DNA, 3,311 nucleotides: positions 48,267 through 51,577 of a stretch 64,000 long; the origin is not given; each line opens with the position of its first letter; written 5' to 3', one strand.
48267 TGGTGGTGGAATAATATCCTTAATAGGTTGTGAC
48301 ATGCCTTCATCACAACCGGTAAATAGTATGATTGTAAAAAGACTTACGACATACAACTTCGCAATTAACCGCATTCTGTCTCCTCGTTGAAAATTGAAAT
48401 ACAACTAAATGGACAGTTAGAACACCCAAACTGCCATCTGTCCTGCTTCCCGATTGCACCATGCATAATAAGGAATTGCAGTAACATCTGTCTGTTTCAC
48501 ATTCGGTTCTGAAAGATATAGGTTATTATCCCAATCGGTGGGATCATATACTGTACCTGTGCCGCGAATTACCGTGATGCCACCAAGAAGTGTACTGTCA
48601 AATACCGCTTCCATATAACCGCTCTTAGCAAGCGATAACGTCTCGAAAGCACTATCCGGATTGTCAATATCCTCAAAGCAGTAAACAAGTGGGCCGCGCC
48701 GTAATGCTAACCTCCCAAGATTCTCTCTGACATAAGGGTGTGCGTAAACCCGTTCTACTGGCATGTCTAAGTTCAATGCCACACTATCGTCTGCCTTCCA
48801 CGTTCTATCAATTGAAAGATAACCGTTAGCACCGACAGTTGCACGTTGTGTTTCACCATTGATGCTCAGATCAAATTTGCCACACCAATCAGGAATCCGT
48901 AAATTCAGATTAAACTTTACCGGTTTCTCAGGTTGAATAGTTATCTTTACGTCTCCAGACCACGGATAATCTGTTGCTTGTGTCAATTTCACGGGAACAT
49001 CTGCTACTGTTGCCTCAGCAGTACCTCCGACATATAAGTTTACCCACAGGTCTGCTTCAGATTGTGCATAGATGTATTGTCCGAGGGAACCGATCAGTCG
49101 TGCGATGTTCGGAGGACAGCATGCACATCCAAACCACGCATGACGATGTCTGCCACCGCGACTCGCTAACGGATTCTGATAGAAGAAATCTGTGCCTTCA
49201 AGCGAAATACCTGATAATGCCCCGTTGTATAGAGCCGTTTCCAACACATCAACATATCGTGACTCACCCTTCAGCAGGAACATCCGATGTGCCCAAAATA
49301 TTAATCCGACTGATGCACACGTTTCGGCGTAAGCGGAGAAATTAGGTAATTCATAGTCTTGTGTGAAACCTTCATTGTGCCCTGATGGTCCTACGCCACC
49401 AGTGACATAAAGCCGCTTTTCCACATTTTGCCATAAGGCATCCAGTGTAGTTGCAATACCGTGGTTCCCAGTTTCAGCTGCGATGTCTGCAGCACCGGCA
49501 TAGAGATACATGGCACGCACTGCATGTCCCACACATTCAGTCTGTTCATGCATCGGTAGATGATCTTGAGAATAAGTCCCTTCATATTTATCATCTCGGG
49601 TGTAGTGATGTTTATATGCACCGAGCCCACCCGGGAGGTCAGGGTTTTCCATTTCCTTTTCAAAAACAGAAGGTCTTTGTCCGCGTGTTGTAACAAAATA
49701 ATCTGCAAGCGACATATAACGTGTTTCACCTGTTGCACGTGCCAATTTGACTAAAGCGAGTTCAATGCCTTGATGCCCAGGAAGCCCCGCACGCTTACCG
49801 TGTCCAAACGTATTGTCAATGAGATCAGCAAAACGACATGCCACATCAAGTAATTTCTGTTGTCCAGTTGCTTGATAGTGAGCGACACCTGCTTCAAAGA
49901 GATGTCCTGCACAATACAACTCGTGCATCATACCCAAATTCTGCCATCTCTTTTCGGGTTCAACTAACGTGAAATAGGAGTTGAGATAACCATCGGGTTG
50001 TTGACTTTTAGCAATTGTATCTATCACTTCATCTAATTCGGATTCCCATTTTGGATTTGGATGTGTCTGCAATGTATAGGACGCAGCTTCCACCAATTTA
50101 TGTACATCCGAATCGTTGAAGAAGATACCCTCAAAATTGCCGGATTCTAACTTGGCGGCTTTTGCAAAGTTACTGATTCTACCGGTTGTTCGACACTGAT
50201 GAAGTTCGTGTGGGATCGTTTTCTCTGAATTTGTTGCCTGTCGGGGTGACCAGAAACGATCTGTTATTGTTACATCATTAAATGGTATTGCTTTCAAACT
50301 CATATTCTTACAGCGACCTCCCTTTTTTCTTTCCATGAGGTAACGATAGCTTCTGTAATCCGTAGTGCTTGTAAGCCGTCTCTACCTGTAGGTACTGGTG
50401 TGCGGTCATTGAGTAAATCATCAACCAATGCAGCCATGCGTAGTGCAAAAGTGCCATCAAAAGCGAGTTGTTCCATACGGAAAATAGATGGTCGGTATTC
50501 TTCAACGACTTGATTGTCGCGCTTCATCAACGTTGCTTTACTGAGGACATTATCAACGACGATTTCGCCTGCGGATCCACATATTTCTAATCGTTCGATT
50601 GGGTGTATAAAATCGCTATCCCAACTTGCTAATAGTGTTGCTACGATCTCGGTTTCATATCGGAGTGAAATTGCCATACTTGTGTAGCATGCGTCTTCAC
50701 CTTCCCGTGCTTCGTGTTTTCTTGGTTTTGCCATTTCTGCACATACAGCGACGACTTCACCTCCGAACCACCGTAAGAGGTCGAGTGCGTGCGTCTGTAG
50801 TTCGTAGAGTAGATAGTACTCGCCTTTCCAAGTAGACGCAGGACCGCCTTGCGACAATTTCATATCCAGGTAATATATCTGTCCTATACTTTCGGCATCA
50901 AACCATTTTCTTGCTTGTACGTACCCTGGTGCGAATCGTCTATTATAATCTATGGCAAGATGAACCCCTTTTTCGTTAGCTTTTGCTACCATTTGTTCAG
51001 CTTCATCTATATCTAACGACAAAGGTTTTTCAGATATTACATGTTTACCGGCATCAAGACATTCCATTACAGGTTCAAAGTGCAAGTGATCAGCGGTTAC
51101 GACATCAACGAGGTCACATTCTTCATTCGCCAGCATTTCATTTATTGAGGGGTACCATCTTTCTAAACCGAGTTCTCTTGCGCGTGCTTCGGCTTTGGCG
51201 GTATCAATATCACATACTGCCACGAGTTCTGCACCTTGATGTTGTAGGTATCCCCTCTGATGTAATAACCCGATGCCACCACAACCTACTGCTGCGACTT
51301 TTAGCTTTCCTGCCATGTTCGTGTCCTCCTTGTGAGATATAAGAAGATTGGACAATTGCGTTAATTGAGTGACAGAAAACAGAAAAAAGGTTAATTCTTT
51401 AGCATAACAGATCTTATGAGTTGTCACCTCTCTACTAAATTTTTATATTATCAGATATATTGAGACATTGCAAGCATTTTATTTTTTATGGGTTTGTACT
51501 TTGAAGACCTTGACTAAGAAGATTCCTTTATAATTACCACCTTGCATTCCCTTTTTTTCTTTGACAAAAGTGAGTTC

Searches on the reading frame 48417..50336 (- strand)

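Call 61: search_protein_families(library=pfam, proteins=[window:48417-50336:-], max_evalue=0.0001)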
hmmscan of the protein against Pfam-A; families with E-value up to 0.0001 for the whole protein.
window:48417-50336:- (639 aa): 3 families
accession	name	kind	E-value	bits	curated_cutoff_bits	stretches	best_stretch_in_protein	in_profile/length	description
PF07944.18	Beta-AFase-like_GH127_cat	-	2.6e-110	369.4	24.9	1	21-419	1-375/376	Beta-L-arabinofuranosidase, GH127 catalytic domain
PF20736.2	Glyco_hydro127M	-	4.3e-27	94.5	24.2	1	430-525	2-95/95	Beta-L-arabinofuranosidase, GH127 middle domain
PF20737.2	Glyco_hydro127C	-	1.3e-23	82.9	23.7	1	527-638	1-70/71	Glycoside hydrolase family 127 C-terminal domain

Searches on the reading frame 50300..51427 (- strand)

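Call 61: search_protein_families(library=pfam, proteins=[window:50300-51427:-], max_evalue=0.0001)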
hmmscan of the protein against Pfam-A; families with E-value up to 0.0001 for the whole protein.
window:50300-51427:- (375 aa): 4 families
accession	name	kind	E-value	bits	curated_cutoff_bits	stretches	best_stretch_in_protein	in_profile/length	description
PF01408.29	GFO_IDH_MocA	-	8.7e-29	101.1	24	1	42-160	1-119/120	Oxidoreductase family, NAD-binding Rossmann fold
PF02894.22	GFO_IDH_MocA_C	-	7.9e-15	55.7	22.9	1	178-373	6-218/218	Oxidoreductase family, C-terminal alpha/beta domain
PF22725.1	GFO_IDH_MocA_C3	-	8.2e-15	55.3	27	1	169-289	1-123/124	GFO/IDH/MocA C-terminal domain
PF03447.22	NAD_binding_3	-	2.6e-07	31.8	24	1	48-158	1-114/116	Homoserine dehydrogenase, NAD binding domain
